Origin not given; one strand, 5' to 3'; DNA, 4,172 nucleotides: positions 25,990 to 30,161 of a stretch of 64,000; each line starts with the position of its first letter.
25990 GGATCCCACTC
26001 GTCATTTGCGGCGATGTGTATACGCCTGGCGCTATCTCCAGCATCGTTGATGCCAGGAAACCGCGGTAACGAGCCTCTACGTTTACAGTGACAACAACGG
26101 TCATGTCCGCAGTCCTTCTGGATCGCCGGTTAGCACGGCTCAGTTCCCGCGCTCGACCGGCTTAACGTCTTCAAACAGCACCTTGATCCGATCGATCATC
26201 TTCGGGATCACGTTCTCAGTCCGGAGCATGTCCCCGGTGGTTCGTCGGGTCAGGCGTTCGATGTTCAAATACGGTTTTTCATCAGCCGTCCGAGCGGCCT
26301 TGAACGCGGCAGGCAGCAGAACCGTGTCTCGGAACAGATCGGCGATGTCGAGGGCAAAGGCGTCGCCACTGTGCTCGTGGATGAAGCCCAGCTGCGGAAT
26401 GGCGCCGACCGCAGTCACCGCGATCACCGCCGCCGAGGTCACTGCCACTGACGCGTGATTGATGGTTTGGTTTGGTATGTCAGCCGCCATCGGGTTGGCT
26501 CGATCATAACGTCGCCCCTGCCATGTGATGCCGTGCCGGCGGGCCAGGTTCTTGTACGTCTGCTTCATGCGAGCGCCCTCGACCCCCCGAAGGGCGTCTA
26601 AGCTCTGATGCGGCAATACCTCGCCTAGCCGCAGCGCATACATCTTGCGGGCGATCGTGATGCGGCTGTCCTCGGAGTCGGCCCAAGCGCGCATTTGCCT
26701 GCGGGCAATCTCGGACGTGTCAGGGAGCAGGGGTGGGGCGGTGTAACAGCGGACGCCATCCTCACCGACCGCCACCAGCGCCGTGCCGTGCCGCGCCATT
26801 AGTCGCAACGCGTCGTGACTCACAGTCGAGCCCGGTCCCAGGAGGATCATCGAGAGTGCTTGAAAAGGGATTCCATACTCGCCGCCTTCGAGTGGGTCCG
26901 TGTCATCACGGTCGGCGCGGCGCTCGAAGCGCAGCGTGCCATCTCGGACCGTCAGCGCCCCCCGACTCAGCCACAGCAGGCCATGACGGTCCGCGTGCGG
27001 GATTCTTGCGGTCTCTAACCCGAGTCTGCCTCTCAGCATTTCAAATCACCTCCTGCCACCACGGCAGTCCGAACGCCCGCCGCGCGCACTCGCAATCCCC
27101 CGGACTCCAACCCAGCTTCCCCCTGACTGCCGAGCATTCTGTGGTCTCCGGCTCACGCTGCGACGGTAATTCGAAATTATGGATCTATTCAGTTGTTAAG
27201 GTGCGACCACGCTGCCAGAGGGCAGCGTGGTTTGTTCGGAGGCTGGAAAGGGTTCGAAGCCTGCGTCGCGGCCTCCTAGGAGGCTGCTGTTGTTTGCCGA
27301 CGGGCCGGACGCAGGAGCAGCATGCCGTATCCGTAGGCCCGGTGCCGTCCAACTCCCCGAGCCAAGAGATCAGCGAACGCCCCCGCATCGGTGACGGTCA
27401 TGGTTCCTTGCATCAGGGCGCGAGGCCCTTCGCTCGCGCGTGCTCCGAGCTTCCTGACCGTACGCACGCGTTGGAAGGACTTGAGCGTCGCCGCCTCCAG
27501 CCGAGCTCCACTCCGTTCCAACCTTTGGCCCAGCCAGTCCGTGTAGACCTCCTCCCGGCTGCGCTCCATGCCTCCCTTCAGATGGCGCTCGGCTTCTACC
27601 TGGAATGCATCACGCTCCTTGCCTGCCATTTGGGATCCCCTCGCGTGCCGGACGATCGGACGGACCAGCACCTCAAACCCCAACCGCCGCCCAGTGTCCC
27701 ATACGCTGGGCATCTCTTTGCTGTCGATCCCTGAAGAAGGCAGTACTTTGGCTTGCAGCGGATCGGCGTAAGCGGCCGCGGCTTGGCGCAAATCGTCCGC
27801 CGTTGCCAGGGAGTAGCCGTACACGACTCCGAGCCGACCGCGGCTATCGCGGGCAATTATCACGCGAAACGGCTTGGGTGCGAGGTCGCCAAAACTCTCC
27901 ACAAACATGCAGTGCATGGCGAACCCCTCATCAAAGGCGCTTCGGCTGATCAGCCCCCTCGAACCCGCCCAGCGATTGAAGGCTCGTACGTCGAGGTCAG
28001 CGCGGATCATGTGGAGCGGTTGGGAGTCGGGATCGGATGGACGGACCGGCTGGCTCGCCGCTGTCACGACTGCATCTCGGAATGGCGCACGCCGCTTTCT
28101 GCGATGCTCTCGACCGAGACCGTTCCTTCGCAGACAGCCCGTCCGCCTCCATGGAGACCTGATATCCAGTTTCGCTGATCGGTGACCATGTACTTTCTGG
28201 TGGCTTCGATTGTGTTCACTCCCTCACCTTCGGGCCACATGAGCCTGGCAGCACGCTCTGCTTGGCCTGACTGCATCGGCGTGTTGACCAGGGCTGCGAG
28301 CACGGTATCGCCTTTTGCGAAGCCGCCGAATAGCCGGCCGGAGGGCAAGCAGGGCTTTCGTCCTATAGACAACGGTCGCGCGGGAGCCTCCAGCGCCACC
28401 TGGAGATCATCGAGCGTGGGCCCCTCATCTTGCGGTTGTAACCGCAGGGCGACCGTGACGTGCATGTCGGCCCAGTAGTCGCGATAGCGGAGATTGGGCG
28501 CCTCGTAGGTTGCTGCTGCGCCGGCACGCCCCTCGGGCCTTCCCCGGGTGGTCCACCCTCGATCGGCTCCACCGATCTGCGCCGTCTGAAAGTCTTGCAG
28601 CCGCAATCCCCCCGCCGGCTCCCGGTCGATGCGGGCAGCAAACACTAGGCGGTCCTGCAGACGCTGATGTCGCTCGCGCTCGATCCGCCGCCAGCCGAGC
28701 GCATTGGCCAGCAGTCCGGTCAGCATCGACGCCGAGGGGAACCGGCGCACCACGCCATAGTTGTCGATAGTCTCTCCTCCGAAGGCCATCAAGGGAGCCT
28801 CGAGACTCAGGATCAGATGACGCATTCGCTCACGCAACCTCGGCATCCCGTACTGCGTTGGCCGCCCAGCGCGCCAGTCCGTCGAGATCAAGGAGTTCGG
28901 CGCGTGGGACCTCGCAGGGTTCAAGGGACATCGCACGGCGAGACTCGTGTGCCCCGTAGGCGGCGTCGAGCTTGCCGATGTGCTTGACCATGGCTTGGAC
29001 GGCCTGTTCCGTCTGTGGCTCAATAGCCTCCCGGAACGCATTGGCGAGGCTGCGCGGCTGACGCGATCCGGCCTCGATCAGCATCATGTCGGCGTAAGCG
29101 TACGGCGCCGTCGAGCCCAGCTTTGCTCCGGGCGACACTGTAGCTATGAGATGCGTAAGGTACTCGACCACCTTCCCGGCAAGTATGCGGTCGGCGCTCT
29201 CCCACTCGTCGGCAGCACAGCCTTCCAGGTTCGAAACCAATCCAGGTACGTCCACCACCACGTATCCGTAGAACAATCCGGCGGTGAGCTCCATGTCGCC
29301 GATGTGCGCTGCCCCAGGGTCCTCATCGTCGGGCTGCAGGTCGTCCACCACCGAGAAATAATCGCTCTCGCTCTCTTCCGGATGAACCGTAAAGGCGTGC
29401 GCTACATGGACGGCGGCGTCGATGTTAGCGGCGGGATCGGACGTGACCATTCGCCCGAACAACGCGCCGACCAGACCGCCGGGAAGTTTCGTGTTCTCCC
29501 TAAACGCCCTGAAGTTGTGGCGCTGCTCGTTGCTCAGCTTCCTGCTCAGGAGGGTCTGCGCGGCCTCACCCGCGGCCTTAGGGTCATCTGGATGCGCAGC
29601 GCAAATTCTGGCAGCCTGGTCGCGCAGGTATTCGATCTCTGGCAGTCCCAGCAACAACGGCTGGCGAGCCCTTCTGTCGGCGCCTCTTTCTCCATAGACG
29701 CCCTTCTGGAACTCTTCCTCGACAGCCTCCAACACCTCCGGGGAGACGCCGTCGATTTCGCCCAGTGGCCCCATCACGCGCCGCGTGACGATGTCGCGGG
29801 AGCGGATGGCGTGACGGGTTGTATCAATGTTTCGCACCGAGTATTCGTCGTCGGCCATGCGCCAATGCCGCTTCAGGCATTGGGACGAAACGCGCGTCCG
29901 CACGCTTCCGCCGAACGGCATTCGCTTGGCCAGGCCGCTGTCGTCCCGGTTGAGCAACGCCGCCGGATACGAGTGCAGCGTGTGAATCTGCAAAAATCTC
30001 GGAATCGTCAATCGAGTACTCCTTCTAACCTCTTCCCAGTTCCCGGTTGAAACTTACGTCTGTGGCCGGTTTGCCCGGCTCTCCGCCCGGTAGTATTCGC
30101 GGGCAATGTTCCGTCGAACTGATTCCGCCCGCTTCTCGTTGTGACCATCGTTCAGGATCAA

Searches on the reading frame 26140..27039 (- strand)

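Call 54: search_protein_families(library=pfam, proteins=[window:26140-27039:-], max_evalue=0.001)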
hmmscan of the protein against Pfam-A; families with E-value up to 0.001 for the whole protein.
window:26140-27039:- (299 aa): 1 family
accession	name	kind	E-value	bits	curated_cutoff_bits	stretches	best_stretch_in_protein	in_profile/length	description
PF01867.21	Cas_Cas1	-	9.6e-13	48.4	22.3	2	144-240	145-241/283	CRISPR associated protein Cas1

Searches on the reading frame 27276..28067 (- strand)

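Call 54: search_protein_families(library=pfam, proteins=[window:27276-28067:-], max_evalue=0.001)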
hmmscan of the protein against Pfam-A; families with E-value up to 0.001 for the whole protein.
window:27276-28067:- (263 aa): 1 family
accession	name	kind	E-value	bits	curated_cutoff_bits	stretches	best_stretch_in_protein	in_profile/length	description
PF08798.16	CRISPR_assoc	-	1.1e-26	94.8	25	1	19-254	2-223/223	CRISPR associated protein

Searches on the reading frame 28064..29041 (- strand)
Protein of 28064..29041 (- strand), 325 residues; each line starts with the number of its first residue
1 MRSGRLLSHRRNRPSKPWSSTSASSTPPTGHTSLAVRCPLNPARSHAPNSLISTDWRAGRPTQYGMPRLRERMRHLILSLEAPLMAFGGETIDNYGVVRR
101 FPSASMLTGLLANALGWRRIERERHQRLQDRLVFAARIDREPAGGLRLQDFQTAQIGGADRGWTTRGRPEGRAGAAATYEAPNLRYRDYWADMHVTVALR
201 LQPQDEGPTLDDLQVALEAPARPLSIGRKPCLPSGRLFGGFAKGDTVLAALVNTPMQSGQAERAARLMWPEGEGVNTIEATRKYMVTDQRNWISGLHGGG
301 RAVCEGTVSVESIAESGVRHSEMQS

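Call 54: search_protein_families(library=pfam, proteins=[window:28064-29041:-], max_evalue=0.001)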
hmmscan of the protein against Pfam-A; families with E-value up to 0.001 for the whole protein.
window:28064-29041:- (325 aa): 1 family
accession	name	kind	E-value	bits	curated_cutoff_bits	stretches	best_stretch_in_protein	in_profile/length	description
PF09704.15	Cas_Cas5d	-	2.1e-34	119.8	23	1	76-303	2-216/217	CRISPR-associated protein (Cas_Cas5)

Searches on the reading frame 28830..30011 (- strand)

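Call 54: search_protein_families(library=pfam, proteins=[window:28830-30011:-], max_evalue=0.001)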
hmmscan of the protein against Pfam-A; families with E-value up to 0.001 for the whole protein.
window:28830-30011:- (393 aa): 1 family
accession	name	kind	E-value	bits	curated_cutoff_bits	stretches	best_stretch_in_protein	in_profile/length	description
PF09344.15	Cas_CT1975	-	1.9e-95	320.9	26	1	7-367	1-338/361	CT1975-like protein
